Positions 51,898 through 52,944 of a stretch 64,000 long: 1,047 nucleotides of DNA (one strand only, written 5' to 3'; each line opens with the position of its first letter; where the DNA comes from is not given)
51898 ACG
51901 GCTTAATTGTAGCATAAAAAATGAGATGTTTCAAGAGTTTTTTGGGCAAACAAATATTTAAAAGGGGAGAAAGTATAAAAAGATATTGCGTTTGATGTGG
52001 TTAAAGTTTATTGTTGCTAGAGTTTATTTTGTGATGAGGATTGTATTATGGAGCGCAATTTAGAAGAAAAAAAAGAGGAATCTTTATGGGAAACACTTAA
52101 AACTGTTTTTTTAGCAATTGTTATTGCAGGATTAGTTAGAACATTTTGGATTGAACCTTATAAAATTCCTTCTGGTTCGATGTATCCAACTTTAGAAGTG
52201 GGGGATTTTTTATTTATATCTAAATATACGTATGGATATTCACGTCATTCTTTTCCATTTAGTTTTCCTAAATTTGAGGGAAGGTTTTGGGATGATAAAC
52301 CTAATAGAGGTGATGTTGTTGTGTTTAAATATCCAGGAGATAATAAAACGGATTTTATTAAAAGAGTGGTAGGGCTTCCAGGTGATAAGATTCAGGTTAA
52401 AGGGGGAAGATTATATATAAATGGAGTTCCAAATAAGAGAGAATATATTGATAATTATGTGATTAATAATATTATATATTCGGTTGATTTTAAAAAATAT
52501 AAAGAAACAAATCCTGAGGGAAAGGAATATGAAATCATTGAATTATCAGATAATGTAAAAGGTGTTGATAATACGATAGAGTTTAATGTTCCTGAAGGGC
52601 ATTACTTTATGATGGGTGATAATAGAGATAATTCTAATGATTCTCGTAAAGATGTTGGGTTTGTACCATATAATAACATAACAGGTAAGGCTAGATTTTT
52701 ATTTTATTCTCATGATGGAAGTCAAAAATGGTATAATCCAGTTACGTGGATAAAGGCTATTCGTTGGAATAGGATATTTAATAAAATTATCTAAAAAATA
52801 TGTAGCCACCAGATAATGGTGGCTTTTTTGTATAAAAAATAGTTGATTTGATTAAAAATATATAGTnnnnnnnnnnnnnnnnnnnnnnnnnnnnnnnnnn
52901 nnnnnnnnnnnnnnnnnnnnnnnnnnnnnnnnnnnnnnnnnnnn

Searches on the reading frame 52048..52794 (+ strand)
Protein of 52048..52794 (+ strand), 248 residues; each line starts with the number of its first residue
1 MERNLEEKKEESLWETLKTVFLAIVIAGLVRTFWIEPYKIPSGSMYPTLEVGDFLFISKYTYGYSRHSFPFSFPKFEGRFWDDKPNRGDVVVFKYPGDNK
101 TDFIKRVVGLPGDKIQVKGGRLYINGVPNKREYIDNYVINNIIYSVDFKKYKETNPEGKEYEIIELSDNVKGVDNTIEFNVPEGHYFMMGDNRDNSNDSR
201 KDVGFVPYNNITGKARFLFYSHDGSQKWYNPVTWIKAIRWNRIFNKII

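Call 76: search_protein_families(library=pfam, proteins=[window:52048-52794:+], max_evalue=0.00001)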
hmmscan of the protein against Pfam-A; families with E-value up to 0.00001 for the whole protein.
window:52048-52794:+ (248 aa): 1 family
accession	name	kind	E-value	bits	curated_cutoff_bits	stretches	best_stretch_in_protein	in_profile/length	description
PF10502.14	Peptidase_S26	-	4.1e-56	190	22.9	1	14-220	2-168/168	Signal peptidase, peptidase S26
